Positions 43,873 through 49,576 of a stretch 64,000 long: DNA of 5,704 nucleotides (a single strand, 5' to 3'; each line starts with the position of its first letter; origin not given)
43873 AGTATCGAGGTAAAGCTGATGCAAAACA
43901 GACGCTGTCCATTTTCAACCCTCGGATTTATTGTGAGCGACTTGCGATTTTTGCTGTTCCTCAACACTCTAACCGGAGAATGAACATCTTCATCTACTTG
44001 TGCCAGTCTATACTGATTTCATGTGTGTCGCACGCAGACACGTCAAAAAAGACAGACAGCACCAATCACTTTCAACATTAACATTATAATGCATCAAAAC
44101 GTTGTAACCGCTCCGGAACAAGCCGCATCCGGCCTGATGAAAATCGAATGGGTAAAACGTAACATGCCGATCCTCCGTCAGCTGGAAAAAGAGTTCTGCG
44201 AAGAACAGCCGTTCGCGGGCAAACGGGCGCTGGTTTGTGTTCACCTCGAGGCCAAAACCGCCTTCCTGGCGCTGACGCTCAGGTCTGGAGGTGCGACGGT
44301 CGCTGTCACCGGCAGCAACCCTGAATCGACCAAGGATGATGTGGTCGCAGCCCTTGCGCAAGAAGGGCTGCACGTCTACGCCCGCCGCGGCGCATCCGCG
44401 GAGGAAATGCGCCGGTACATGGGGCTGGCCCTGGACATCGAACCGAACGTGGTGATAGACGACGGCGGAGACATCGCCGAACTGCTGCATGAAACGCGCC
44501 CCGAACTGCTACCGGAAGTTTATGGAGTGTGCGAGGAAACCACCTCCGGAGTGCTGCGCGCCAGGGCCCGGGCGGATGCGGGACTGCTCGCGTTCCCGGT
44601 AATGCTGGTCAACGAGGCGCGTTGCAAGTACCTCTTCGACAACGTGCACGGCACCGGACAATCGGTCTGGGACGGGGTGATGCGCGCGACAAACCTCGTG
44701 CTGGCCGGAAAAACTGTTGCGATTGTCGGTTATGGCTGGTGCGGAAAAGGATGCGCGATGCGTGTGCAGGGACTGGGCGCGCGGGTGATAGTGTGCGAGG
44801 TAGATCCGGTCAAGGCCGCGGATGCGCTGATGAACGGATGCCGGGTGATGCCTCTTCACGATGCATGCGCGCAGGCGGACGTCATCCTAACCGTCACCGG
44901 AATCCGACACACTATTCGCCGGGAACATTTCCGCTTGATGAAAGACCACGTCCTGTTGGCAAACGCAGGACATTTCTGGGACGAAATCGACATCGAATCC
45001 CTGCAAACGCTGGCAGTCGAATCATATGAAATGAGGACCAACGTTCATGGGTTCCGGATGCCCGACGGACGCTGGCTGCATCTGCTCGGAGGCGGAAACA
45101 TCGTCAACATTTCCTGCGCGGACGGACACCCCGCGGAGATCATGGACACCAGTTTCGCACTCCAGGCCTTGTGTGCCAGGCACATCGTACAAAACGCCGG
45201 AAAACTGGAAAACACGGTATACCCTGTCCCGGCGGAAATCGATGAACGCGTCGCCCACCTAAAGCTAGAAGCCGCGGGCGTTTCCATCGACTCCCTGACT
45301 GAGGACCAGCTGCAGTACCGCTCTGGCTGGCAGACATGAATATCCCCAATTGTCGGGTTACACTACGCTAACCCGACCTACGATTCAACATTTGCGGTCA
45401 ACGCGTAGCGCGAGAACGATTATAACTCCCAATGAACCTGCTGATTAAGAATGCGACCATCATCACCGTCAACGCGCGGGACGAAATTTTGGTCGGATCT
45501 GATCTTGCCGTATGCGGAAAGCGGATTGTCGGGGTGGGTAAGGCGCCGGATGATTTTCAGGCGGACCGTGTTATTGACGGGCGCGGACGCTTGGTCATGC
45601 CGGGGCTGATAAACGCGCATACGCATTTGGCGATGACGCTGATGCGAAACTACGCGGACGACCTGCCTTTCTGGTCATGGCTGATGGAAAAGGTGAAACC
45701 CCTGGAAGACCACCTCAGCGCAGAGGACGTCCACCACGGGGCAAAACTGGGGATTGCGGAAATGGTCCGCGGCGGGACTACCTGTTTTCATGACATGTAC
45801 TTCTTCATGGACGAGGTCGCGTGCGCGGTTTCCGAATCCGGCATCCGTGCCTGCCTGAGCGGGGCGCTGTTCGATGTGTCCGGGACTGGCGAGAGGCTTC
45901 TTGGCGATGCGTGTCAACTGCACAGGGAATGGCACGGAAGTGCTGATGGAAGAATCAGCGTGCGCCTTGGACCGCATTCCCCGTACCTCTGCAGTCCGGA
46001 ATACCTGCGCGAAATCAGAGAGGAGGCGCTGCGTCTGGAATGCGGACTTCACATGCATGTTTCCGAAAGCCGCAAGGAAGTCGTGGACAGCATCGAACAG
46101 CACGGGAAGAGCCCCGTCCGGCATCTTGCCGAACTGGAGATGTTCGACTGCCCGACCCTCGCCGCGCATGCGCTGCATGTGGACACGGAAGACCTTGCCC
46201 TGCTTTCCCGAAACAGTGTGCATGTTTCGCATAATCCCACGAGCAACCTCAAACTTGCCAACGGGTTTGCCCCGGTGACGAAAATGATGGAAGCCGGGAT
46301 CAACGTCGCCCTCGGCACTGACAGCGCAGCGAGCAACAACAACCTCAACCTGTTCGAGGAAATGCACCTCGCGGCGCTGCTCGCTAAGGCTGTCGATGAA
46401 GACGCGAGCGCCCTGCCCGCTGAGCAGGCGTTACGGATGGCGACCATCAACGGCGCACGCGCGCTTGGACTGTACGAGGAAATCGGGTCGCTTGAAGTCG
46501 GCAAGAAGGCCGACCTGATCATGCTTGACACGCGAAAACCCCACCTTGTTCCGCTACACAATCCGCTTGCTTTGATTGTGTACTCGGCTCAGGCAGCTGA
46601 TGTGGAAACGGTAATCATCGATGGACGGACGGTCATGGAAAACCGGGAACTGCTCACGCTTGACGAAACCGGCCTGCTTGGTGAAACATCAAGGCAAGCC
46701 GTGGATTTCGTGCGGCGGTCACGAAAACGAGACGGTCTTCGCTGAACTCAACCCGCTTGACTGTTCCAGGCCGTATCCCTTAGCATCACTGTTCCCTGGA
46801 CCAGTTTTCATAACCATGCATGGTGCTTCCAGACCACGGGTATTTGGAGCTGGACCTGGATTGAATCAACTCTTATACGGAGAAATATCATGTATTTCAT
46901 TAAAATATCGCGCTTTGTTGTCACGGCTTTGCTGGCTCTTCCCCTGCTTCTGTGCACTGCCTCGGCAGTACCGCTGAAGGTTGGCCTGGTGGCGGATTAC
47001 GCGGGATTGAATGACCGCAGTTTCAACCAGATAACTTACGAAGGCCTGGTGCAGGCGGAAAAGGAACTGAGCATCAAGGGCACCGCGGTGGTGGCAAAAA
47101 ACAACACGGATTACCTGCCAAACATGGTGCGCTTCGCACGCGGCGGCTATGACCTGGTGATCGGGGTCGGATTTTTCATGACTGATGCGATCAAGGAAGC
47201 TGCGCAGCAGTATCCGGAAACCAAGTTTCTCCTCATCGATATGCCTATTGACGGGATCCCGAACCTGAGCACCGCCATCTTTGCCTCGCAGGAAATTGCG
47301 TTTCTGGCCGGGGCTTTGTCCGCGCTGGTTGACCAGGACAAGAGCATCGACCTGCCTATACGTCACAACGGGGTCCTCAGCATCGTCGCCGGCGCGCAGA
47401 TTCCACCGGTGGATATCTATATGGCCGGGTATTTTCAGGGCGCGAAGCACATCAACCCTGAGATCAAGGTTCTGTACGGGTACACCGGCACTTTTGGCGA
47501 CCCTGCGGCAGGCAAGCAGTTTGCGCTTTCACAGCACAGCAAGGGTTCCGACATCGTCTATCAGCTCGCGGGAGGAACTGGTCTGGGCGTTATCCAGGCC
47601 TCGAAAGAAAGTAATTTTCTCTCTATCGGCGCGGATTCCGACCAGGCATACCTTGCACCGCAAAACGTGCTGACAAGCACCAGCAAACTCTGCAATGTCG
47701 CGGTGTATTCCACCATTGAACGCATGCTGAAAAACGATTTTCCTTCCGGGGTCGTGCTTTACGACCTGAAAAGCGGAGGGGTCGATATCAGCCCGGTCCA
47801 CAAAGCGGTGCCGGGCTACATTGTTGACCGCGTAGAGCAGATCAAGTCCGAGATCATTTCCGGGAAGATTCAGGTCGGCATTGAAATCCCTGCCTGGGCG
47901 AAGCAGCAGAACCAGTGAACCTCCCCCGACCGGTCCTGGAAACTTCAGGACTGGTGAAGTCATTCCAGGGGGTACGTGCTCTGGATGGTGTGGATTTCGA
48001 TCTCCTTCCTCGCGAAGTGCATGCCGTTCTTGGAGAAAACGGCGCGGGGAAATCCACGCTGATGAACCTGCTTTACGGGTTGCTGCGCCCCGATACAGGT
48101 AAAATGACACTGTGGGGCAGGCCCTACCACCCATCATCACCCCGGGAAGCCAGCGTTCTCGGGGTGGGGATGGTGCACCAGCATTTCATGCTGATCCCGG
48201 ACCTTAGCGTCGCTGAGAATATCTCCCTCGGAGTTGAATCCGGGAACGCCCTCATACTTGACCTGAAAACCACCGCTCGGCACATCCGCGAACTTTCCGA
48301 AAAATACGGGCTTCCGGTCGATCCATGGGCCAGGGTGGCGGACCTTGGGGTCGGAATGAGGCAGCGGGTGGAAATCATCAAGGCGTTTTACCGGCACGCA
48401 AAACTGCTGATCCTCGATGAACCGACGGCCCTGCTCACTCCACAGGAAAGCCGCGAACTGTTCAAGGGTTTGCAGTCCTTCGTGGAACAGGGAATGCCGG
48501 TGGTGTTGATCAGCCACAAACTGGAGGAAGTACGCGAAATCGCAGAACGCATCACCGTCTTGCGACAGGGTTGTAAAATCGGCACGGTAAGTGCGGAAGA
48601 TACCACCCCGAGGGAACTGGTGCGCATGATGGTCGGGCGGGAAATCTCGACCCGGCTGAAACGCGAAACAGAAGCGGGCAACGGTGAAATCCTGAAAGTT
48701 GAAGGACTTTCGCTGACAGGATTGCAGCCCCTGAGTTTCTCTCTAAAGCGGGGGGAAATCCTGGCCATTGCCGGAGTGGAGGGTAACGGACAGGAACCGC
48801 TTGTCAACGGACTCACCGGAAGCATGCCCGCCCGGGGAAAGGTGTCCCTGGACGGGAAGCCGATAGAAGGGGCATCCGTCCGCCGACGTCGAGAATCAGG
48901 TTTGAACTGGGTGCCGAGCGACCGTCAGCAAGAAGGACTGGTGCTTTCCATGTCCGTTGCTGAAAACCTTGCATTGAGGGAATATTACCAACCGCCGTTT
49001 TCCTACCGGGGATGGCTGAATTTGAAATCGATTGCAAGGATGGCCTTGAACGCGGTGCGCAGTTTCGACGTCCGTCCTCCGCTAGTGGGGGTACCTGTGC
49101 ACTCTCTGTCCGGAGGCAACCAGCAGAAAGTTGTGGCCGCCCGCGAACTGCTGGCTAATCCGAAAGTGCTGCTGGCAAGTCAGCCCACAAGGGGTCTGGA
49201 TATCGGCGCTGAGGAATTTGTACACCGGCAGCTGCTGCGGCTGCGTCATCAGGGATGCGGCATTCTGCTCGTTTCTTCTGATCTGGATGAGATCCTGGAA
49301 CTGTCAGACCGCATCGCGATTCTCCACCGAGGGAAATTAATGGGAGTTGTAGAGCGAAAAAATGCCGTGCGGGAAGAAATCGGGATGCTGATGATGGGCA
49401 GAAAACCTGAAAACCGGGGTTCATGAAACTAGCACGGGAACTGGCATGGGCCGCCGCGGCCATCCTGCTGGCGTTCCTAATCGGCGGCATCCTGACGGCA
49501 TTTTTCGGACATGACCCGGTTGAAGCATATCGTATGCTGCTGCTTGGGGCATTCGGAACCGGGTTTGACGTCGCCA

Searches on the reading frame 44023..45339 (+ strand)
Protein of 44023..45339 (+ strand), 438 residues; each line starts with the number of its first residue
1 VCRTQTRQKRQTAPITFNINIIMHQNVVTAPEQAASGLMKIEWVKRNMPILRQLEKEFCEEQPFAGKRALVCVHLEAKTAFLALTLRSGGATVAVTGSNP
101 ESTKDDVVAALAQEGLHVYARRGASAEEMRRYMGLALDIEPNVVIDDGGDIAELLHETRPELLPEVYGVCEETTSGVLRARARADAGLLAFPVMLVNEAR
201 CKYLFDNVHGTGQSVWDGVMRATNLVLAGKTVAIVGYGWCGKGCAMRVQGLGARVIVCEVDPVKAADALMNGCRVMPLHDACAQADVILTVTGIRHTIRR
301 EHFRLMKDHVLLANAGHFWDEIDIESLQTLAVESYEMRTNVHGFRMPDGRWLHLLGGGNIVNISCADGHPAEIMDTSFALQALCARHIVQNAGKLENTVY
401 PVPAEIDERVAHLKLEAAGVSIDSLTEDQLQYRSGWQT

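Call 74: search_protein_families(library=pfam, proteins=[window:44023-45339:+], max_evalue=0.0001)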
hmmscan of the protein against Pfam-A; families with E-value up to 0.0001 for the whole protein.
window:44023-45339:+ (438 aa): 4 families
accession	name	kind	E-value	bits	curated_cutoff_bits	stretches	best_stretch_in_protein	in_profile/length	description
PF00670.27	AdoHcyase_NAD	-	9.6e-49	166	27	1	207-368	1-162/162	S-adenosyl-L-homocysteine hydrolase, NAD binding domain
PF05221.23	AdoHcyase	-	2.9e-46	158.4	25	2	31-157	7-138/299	S-adenosyl-L-homocysteine hydrolase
PF02826.25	2-Hacid_dh_C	-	7.5e-13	48.7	25.1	1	221-316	28-127/178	D-isomer specific 2-hydroxyacid dehydrogenase, NAD binding domain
PF07991.19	KARI_N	-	2.8e-07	30.7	20.6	1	227-291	2-67/165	Acetohydroxy acid isomeroreductase, NADPH-binding domain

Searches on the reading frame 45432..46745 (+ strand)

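Call 74: search_protein_families(library=pfam, proteins=[window:45432-46745:+], max_evalue=0.0001)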
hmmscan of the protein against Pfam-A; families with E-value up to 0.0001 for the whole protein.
window:45432-46745:+ (437 aa): 2 families
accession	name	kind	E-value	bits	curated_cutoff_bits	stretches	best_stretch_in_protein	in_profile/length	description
PF01979.26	Amidohydro_1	-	6.8e-82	275.9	25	1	54-401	1-345/345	Amidohydrolase family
PF07969.17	Amidohydro_3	-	7.9e-25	88.7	29.7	2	251-401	317-471/472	Amidohydrolase family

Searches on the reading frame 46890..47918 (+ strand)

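Call 74: search_protein_families(library=pfam, proteins=[window:46890-47918:+], max_evalue=0.0001)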
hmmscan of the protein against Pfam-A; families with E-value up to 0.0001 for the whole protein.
window:46890-47918:+ (342 aa): 1 family
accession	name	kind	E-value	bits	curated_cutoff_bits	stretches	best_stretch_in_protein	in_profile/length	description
PF02608.20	Bmp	-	6.6e-62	209.7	24.1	1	34-329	6-297/301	ABC transporter substrate-binding protein PnrA-like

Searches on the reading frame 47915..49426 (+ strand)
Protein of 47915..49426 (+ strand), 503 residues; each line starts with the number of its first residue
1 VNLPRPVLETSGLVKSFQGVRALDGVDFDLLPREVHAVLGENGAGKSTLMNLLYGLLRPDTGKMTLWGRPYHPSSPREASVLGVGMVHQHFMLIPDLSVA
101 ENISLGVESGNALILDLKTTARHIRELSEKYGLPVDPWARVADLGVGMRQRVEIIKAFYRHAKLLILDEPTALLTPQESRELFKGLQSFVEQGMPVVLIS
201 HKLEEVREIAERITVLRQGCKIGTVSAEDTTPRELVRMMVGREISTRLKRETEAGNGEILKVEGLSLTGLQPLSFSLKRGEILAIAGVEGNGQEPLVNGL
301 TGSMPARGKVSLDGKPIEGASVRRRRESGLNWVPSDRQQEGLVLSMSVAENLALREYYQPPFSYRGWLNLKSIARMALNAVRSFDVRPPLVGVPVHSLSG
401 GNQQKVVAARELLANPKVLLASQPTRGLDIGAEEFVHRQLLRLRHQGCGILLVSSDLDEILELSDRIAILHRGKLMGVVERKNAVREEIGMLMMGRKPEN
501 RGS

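Call 74: search_protein_families(library=pfam, proteins=[window:47915-49426:+], max_evalue=0.0001)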
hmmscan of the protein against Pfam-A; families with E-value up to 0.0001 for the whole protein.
window:47915-49426:+ (503 aa): 2 families
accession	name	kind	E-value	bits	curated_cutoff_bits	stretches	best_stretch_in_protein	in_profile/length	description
PF00005.33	ABC_tran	-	1e-46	159.4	25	2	23-172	1-137/137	ABC transporter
PF03193.22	RsgA_GTPase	-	4.5e-05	23.8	30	0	31-62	104-135/174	RsgA GTPase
